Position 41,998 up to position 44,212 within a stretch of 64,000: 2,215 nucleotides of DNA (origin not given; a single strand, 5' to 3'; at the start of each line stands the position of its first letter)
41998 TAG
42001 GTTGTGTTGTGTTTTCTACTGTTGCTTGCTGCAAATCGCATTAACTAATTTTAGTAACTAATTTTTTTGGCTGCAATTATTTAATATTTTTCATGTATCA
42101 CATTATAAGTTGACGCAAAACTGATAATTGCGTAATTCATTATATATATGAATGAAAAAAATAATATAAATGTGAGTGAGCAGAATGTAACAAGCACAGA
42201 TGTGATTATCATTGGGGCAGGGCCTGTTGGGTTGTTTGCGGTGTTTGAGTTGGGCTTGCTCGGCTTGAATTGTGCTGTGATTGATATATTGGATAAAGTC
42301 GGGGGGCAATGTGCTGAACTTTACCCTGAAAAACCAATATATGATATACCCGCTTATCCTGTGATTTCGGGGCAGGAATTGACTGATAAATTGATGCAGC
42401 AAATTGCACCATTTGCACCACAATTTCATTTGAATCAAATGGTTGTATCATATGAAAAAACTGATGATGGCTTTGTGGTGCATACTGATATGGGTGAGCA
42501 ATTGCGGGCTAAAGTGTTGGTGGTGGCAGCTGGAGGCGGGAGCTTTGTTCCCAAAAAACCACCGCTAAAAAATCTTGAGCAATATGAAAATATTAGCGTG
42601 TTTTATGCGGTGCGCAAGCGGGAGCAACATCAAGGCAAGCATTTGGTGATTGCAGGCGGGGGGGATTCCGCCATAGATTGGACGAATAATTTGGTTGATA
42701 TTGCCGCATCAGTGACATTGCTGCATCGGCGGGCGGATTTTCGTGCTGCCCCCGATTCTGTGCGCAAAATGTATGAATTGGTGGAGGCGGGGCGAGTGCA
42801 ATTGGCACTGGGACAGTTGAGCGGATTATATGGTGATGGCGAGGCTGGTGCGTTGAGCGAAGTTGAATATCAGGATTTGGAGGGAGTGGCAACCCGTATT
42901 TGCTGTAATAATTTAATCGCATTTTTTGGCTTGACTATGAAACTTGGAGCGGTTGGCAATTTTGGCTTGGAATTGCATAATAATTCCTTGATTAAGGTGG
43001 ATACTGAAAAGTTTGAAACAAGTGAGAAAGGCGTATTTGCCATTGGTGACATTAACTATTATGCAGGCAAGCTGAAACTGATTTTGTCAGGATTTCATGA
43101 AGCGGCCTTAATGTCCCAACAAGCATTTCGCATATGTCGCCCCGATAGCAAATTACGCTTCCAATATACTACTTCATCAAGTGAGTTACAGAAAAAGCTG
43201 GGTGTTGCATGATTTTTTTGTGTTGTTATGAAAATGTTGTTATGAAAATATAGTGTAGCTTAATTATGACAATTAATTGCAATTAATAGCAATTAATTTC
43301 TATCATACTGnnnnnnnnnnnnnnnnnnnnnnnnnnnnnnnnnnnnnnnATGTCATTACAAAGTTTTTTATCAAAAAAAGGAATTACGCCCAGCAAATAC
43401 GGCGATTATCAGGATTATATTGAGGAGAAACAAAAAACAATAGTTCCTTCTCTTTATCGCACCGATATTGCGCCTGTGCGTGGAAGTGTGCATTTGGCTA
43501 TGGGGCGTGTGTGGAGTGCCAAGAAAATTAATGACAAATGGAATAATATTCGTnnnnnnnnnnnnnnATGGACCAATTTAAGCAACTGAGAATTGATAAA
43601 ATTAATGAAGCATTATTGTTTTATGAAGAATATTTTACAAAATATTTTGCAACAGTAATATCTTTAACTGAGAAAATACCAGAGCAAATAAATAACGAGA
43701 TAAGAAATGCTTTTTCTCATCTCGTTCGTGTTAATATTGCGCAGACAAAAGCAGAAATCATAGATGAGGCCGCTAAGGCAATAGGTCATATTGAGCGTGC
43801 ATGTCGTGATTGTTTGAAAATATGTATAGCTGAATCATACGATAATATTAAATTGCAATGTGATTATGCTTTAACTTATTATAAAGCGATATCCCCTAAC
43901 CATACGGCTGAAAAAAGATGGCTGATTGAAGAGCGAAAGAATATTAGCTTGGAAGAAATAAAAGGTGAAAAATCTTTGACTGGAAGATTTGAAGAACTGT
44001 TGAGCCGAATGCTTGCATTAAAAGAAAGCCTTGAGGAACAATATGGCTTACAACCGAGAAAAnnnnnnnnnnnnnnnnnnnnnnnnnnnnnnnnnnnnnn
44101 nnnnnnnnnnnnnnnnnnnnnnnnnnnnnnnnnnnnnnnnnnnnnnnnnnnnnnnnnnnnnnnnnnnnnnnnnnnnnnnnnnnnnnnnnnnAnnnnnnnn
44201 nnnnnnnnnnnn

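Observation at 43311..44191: Small ORF plus membrane-anchored R-N-x3-H protein inserted between FNR and its ferredoxin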

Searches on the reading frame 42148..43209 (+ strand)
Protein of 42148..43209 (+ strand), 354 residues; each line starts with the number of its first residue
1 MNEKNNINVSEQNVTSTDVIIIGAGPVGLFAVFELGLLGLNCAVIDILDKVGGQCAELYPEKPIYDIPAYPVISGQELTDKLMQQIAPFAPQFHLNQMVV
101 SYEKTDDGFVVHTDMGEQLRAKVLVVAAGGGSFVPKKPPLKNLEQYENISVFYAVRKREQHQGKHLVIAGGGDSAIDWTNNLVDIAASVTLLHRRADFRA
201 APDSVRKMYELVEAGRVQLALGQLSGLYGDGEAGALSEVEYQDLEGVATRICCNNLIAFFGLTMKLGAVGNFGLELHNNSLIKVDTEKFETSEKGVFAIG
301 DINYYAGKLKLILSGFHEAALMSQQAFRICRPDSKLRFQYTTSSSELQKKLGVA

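Call 6: search_protein_families(library=pfam, proteins=[window:42148-43209:+], max_evalue=1)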
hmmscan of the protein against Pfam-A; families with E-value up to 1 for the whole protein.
window:42148-43209:+ (354 aa): 14 families
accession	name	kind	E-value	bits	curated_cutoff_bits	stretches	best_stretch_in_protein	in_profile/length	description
PF07992.20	Pyr_redox_2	-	1.5e-22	80.9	26.1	1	18-307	2-279/291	Pyridine nucleotide-disulphide oxidoreductase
PF13738.12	Pyr_redox_3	-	4.4e-20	72.6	30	2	73-300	78-305/305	Pyridine nucleotide-disulphide oxidoreductase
PF03486.20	HI0933_like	-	2.1e-10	40.9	50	2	74-133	107-167/244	HI0933-like protein Rossmann domain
PF00070.33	Pyr_redox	-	4.7e-08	33.9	22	1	165-205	1-42/82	Pyridine nucleotide-disulphide oxidoreductase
PF01494.25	FAD_binding_3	-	2.6e-06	27.3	22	1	17-47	2-32/349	FAD binding domain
PF01266.30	DAO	-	3.4e-06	27.2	27.9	2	71-181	144-263/353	FAD dependent oxidoreductase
PF13434.12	Lys_Orn_oxgnase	-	4.6e-06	26.5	21.3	1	100-204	121-231/339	L-lysine 6-monooxygenase/L-ornithine 5-monooxygenase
PF13450.12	NAD_binding_8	-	0.00036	21.2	21.9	1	21-57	1-37/68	NAD(P)-binding Rossmann-like domain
PF01946.23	Thi4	-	0.0025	17.5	26.2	1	13-53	14-55/235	Thi4 family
PF00890.30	FAD_binding_2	-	0.015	14.9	20.4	1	18-54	1-37/414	FAD binding domain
PF13241.12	NAD_binding_7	-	0.021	15.8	22.1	1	161-196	5-40/104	Putative NAD(P)-binding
PF05834.18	Lycopene_cycl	-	0.029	13.9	23.4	0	66-134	77-145/380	Lycopene cyclase protein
PF01262.27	AlaDh_PNT_C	-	0.031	14.2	23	1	13-62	25-74/214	Alanine dehydrogenase/PNT, C-terminal domain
PF13454.12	NAD_binding_9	-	0.035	14.5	21.8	1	94-129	118-153/155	FAD-NAD(P)-binding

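Call 8: search_protein_families(library=ncbifam, proteins=[window:42148-43209:+], max_evalue=1)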
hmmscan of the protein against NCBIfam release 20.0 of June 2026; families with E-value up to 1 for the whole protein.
window:42148-43209:+ (354 aa): 110 families (the best 25 are shown)
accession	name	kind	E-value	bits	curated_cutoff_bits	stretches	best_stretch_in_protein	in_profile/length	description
TIGR01292.1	TRX_reduct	equivalog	3.1e-28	98.4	343.45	1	18-304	2-276/300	thioredoxin-disulfide reductase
TIGR03140.1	AhpF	equivalog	5.9e-19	68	502.9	1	9-312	205-496/515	alkyl hydroperoxide reductase subunit F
TIGR04018.1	Bthiol_YpdA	hypoth_equivalog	1e-14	54.1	339.9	2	94-303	88-289/316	YpdA family putative bacillithiol disulfide reductase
TIGR03143.1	AhpF_homolog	hypoth_equivalog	3.5e-14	52.3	687.65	1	18-303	6-283/555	putative alkyl hydroperoxide reductase F subunit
NF003585.0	PRK05249.1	equivalog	7.3e-14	51.2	465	3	14-57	4-47/464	Si-specific NAD(P)(+) transhydrogenase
TIGR01350.1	lipoamide_DH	equivalog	1.8e-13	50.1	408.8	2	111-318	121-321/461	dihydrolipoyl dehydrogenase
NF009410.0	PRK12771.1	subfamily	2.9e-12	46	516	1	9-302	130-420/566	NAD(P)-binding protein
NF009409.0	PRK12770.1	subfamily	9.6e-12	44.6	343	1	11-303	13-326/360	putative glutamate synthase subunit beta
TIGR03315.1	Se_ygfK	equivalog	3.5e-11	41.3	835.3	1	4-303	525-815/1012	putative selenate reductase subunit YgfK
NF004776.0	PRK06116.1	equivalog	4.6e-11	42.4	480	1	115-329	126-328/450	glutathione-disulfide reductase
NF009454.0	PRK12814.1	equivalog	2.3e-10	39.5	916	2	157-302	317-475/657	putative NADPH-dependent glutamate synthase small subunit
NF004943.0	PRK06292.2-1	equivalog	7.5e-10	38.2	432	2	109-323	118-321/456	dihydrolipoyl dehydrogenase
NF005884.0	PRK07846.1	equivalog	6.8e-09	34.9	501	1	110-303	120-304/454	mycothione reductase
NF004992.0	PRK06370.1-4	equivalog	9.5e-09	34.2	629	1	116-303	128-310/459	FAD-containing oxidoreductase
NF007614.0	PRK10262.1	equivalog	2.4e-08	33.5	644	1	18-303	8-289/321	thioredoxin-disulfide reductase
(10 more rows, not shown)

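Call 83: list_cluster_members(proteins=[P0003, P0005, window:42148-43209:+])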
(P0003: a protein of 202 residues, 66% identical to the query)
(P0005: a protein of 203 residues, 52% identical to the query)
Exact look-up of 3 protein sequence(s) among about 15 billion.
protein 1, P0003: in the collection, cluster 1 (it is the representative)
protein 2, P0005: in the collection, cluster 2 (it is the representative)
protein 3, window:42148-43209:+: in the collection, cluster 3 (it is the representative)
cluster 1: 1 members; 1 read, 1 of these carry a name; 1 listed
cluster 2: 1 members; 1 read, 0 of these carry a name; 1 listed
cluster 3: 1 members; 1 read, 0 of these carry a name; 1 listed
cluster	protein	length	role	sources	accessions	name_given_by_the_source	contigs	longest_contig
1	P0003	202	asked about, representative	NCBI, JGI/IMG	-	hypothetical protein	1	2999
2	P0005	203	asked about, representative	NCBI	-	-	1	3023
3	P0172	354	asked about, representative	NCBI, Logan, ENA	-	-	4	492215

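Call 106: search_solved_structures(query=window:42148-43209:+, max_evalue=1e-20)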
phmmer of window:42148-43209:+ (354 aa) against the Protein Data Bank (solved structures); distinct sequences matched with E-value up to 1e-20: 10.
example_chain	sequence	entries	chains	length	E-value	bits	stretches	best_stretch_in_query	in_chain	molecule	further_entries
5ygq_A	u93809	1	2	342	4.6e-126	423.6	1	15-353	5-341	Ferredoxin--NADP reductase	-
2zbw_A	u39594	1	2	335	6.4e-68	232.4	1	16-337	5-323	Thioredoxin reductase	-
3ab1_A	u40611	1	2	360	7e-65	222.4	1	16-350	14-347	Ferredoxin--NADP reductase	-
3lzw_A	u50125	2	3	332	1.1e-56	195.4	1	17-343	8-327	Ferredoxin--NADP reductase 2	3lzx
6gas_A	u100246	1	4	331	3.8e-55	190.4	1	13-343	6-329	Ferredoxin--NADP reductase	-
8c16_A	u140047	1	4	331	6.2e-55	189.7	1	13-340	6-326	Ferredoxin--NADP reductase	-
5xhu_A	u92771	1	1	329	5.2e-53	183.4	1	18-343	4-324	Ferredoxin--NADP reductase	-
5twb_A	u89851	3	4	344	6.9e-40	140.3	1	18-348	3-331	Ferredoxin--NADP reductase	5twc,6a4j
6gar_A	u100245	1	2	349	3.3e-38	134.7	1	18-350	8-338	Ferredoxin--NADP reductase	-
8c3m_A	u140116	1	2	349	3.7e-38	134.6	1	18-349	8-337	Ferredoxin--NADP reductase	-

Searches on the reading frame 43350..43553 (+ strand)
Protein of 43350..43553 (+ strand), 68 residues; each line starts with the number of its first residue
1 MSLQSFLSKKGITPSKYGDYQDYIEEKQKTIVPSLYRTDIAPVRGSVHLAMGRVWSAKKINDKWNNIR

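Call 6: search_protein_families(library=pfam, proteins=[window:43350-43553:+], max_evalue=1)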
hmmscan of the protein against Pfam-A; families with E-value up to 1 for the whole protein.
window:43350-43553:+ (68 aa): 0 families

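Call 7: search_protein_families(library=padloc, proteins=[window:43350-43553:+], max_evalue=10)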
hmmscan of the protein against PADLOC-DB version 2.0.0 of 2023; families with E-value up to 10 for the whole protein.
window:43350-43553:+ (68 aa): 0 families

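Call 8: search_protein_families(library=ncbifam, proteins=[window:43350-43553:+], max_evalue=1)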
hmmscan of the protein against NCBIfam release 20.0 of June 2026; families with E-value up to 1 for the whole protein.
window:43350-43553:+ (68 aa): 0 families

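Call 10: search_protein_families(library=phrogs, proteins=[window:43350-43553:+], max_evalue=10)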
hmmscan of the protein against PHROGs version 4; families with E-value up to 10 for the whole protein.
window:43350-43553:+ (68 aa): 1 family
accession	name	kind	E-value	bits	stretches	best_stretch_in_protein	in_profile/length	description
phrog_2897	-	unknown function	0.023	15.6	1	21-35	13-27/43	-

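Call 22: find_homologous_proteins(query=window:43350-43553:+, max_evalue=0.1)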
Query window:43350-43553:+ (68 aa): 2 proteins with E <= 0.1 among 2 candidates.
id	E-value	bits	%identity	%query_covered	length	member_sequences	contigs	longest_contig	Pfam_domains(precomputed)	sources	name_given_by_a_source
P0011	1.7e-38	147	100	100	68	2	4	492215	-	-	-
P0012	4.7e-28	114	78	100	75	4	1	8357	-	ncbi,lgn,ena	-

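Call 69: search_protein_families(library=pfam, alignment_id=A5, max_evalue=0.1)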
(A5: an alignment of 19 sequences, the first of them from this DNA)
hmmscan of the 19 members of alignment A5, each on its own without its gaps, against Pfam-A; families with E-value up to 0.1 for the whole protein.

A. member 1, seq(68 aa): 0 families

B. families by the number of members that match (of 19 scanned): 0 families

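Call 70: search_solved_structures(query=A5, max_evalue=10, show_alignments=2)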
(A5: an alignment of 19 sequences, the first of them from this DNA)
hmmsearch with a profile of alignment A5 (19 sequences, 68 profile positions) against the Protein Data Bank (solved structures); distinct sequences matched with E-value up to 10: 14.
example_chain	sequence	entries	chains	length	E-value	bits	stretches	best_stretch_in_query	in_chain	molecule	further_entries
8fje_A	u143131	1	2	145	0.00047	23.3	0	1-30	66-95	E8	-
4hb5_A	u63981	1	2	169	0.0028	20.8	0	5-31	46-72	Engineered Protein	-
5eil_A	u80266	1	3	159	0.022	17.9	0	5-31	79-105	TRI-05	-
5kwd_A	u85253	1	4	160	0.028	17.6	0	6-31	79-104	Ankyrin repeat-containing protein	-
7lv8_B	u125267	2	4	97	0.055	16.7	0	17-48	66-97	Histone doublet Delta-Gamma (Delta)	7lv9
4gmr_A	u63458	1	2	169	0.056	16.7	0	6-30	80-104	OR266 DE NOVO PROTEIN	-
4gpm_A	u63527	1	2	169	0.16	15.2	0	5-35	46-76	Engineered Protein OR264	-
9cvt_C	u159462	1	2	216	0.34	14.1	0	17-48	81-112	Histone doublet H4-H3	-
7n8n_A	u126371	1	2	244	0.5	13.6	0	17-48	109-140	Histone H4-H3 doublet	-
4jjf_A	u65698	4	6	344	0.53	13.5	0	3-26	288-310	5,10-methenyltetrahydromethanopterin hydrogenase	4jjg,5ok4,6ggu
2k42_B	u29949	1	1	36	0.58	13.4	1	9-32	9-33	ESPFU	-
6mrr_A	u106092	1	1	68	0.74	13.1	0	6-22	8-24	Foldit1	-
9ckv_C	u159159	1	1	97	0.93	12.7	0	5-24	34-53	NeoNectin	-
2kxc_B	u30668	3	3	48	1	12.6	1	9-32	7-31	EspF-like protein | Secreted effector protein EspF(U)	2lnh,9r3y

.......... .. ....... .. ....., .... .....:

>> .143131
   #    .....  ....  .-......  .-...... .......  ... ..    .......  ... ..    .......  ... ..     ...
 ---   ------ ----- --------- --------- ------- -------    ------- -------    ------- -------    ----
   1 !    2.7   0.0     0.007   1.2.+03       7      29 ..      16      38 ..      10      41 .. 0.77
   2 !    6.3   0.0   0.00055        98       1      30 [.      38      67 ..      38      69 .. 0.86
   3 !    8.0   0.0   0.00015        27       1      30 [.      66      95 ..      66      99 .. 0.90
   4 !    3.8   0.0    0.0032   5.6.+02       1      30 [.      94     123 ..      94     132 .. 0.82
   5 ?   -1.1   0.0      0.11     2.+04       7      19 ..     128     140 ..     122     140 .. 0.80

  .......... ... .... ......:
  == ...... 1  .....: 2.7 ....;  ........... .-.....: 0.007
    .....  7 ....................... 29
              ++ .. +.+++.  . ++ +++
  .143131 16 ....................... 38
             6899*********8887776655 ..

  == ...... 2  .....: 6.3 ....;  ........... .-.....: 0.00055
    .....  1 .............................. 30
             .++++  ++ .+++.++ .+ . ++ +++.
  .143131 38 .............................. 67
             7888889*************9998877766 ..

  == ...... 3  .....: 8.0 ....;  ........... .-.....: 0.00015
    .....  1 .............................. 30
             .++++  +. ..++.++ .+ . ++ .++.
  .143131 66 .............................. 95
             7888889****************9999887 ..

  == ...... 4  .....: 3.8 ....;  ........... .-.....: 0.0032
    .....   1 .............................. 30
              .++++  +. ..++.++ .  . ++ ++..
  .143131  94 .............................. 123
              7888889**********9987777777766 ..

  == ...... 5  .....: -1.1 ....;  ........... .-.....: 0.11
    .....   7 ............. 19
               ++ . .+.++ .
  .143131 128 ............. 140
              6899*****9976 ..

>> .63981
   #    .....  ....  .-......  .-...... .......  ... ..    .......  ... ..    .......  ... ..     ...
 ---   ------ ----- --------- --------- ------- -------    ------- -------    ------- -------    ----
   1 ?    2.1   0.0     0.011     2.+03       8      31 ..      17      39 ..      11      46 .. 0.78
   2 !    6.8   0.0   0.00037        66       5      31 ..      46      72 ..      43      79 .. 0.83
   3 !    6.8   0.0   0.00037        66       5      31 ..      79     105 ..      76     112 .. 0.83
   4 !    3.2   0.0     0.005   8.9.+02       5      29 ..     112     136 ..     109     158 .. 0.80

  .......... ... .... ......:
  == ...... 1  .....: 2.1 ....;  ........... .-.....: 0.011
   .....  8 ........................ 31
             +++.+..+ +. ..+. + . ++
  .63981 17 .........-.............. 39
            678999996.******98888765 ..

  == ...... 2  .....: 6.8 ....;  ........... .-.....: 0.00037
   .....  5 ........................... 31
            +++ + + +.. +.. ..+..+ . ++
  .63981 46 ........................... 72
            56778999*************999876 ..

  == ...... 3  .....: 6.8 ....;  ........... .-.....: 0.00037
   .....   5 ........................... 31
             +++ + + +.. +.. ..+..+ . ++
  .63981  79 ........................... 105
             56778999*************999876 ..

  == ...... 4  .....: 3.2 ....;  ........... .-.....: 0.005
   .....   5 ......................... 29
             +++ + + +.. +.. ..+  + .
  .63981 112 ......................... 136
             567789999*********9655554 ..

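Call 71: find_homologous_proteins(query=A5, max_evalue=0.01)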
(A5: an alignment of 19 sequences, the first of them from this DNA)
Query A5 (19 sequences) (68 aa, profile of the alignment): 17 proteins with E <= 0.01 among 562 candidates.
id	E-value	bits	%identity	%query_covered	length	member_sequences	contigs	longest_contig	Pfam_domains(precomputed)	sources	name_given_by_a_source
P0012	1.1e-19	88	78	100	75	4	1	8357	-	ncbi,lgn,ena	-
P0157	2.6e-18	83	-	-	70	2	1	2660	-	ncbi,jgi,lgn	-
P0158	2.9e-18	83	38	50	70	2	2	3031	-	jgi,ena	-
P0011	3.0e-18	83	100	100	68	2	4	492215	-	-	-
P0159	2.0e-17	81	41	60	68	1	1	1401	-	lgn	-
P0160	2.9e-17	80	41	40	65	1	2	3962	-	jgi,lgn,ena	-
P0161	9.0e-17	79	62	31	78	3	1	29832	-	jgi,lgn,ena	-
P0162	8.3e-15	72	33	63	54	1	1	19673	-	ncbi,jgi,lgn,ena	-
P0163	8.8e-15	72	35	50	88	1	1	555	-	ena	-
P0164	1.3e-14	72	29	91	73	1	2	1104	-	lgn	-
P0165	3.7e-14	70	32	46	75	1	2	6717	-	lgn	-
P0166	1.2e-13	68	-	-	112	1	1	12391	-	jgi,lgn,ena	-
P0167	1.2e-12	65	27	38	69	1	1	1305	-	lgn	-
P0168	1.1e-11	62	42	28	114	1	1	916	-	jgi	jgi:hypothetical protein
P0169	1.4e-11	62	24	97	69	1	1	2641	-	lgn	-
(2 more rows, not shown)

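Call 72: find_encoding_contigs(protein=P0162, flank=5000, max_places=2)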
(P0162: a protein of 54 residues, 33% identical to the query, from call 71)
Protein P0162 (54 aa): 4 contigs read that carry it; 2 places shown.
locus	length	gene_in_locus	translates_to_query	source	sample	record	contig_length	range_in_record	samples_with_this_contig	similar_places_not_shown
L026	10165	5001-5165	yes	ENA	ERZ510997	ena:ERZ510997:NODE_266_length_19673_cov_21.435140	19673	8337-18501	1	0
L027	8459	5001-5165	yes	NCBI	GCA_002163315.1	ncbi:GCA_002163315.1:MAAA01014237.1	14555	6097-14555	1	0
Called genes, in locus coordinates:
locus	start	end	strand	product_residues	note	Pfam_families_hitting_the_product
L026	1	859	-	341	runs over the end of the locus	-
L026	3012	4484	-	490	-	PF07693:KAP_NTPase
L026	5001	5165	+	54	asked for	-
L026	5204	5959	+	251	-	-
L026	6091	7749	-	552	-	PF00239:Resolvase, PF07508:Recombinase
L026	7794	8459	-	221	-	PF13541:ChlI, PF01078:Mg_chelatase (weak)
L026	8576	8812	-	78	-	PF04380:BMFP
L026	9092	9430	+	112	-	PF00543:P-II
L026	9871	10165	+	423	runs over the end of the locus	PF13433:Peripla_BP_5, PF13458:Peripla_BP_6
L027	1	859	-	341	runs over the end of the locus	-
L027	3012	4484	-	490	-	PF07693:KAP_NTPase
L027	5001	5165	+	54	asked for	-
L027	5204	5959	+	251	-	-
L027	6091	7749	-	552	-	PF00239:Resolvase, PF07508:Recombinase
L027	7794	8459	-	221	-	?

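Call 73: find_encoding_contigs(protein=P0165, flank=5000, max_places=2)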
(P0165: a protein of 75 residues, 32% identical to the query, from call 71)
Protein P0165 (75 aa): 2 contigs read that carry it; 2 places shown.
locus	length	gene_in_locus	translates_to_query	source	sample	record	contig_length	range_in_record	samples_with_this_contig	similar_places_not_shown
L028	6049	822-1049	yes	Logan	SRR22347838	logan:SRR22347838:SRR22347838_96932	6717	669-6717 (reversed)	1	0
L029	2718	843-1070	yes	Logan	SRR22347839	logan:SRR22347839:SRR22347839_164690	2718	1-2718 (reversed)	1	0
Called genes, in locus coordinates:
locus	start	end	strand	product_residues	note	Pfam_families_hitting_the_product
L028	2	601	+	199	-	?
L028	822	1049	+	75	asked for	-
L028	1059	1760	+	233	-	-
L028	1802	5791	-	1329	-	PF18857:LPD38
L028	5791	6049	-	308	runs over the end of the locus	?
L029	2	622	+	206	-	?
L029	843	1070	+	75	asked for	-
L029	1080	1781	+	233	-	-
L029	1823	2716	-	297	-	?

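Call 101: search_protein_families(library=phrogs, alignment_id=A5, max_evalue=0.01)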
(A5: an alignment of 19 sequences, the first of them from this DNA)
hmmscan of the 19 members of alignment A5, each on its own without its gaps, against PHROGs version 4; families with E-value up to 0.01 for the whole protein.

A. member 1, seq(68 aa): 0 families

B. families by the number of members that match (of 19 scanned): 0 families

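Call 102: search_protein_families(library=padloc, alignment_id=A5, max_evalue=0.01)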
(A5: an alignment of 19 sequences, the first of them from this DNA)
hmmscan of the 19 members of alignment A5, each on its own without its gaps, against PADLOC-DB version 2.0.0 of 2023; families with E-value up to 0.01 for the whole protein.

A. member 1, seq(68 aa): 0 families

B. families by the number of members that match (of 19 scanned): 0 families

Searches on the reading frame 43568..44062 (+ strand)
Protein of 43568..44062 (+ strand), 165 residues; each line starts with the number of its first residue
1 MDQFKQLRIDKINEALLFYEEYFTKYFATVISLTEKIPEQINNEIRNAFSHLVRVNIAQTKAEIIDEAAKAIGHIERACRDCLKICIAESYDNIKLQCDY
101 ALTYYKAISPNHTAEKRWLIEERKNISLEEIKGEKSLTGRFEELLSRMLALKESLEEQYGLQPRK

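Call 52: predict_structure(alignment_id=A4)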
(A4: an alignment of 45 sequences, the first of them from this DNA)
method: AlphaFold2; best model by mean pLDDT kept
length: 165 residues; sequences in the alignment: 45
mean_pLDDT: 96.4   pTM: 0.88
mean pLDDT of the five models: 96.4, 95.5, 95.4, 95.4, 94.5
residues with pLDDT >= 90: 156; 70-90: 8; 50-70: 1; < 50: 0
segments of 3 or more residues with pLDDT < 50: none
pLDDT, mean of each block of 10 residues (from residue 1): 94 98 97 93 97 98 98 98 98 97 97 98 98 95 98 97 79
secondary structure, 60 per line:
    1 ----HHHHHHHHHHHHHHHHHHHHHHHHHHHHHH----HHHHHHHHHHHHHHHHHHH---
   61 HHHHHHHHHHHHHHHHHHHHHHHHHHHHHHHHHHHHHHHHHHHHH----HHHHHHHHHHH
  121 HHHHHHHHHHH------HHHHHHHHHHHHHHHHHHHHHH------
elements in order: H5-34 H39-57 H61-105 H110-131 H138-159

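Call 55: fold_search(model_id=the predicted structure, library=pdb)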
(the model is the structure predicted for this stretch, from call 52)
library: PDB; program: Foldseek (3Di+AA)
matches with E <= 10: 79; with E <= 0.001: 0
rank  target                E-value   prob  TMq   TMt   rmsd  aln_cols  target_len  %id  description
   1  7uni_B                7.6e-01  0.28  0.30  0.23   9.3       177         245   12  De novo designed chlorophyll dimer protein with Zn pheophorbide a methyl ester, SP2-ZnPPaM (released 2023-04-19)
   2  9g3z_H                7.6e-01  0.12  0.22  0.07  23.4       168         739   14  Structure of the Open gamma-Tubulin Ring Complex from Pig Brain (released 2024-10-02)
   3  9s98_A                1.1e+00  0.20  0.29  0.27  19.0       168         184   12  CdvB2 filament - high twist, class A (released 2026-01-28)
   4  5m4y_A                1.2e+00  0.18  0.32  0.31  15.5       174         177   14  Crystal structure of the Sec3/Sso2 complex at 2.20 angstrom resolution (released 2017-02-08)
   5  9s98_C                1.3e+00  0.21  0.30  0.27  16.1       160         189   13  CdvB2 filament - high twist, class A (released 2026-01-28)
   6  8r5s_G                1.5e+00  0.23  0.35  0.25  14.7       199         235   12  t113 - De-novo designed soluble homotetramer (released 2024-11-27)
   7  8r5s_D                1.6e+00  0.21  0.34  0.25  12.8       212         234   14  t113 - De-novo designed soluble homotetramer (released 2024-11-27)
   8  9s98_B                1.7e+00  0.18  0.30  0.26  16.6       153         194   14  CdvB2 filament - high twist, class A (released 2026-01-28)
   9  4tql_A                1.8e+00  0.11  0.24  0.19  27.8       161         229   11  Computationally designed three helix bundle (released 2014-10-15)
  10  9s99_B                1.9e+00  0.16  0.31  0.27  18.7       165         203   12  CdvB2 filament - high twist, class B (released 2026-01-28)
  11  8wcn_A                1.9e+00  0.07  0.21  0.11  16.5       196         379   10  Cryo-EM structure of PAO1-ImcA with GMPCPP (released 2024-03-13)
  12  8ubg_A                2.0e+00  0.14  0.29  0.22  12.8       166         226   11  DpHF19 filament (released 2024-04-10)
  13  9s97_A                2.3e+00  0.12  0.27  0.25  19.6       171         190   13  CdvB2 filament - low twist (released 2026-01-28)
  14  4tx5_A                2.3e+00  0.06  0.18  0.17  24.7       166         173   10  Crystal structure of Smac-DIABLO (in space group P65) (released 2015-07-15)
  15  8r5s_A                2.4e+00  0.16  0.37  0.28  13.0       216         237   12  t113 - De-novo designed soluble homotetramer (released 2024-11-27)
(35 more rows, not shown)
